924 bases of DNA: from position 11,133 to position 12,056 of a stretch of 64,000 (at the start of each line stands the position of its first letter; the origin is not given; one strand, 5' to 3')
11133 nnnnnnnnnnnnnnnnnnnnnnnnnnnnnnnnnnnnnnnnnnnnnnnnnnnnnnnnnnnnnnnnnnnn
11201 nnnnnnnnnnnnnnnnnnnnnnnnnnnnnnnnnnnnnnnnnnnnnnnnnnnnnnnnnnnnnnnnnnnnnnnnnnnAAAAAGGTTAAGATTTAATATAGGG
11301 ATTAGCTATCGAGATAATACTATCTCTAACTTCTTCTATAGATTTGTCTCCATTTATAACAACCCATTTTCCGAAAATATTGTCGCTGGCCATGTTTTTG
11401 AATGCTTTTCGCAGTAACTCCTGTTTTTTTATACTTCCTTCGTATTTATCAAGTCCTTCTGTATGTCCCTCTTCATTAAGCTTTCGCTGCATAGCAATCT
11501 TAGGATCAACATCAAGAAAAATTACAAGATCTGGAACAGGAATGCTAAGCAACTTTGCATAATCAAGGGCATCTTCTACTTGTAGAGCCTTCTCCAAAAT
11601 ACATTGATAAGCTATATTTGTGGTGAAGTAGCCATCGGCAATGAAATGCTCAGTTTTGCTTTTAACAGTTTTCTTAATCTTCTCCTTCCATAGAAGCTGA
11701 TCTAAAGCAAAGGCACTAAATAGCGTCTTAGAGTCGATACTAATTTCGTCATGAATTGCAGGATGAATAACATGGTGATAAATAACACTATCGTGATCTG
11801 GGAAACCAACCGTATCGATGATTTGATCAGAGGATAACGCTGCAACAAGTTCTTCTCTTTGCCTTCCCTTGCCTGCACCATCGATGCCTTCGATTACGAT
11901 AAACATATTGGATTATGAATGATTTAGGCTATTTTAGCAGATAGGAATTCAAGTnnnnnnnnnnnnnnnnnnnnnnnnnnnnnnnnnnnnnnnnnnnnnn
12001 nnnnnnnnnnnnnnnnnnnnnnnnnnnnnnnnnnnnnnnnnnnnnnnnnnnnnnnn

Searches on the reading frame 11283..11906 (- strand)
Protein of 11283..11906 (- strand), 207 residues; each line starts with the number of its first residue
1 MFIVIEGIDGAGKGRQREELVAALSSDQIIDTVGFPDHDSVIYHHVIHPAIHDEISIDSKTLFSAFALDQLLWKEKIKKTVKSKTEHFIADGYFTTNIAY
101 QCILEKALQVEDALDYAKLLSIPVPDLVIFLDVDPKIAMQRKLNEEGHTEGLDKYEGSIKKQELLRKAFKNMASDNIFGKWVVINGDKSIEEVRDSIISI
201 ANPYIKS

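Call 100: search_protein_families(library=pfam, proteins=[window:11283-11906:-], max_evalue=0.001)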
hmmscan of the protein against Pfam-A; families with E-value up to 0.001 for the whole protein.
window:11283-11906:- (207 aa): 2 families
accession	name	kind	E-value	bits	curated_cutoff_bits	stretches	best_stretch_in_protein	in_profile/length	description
PF02223.23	Thymidylate_kin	-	3.8e-20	72.8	27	1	5-197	1-185/185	Thymidylate kinase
PF13207.12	AAA_17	-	0.00017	22.3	27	0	72-149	57-126/136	AAA domain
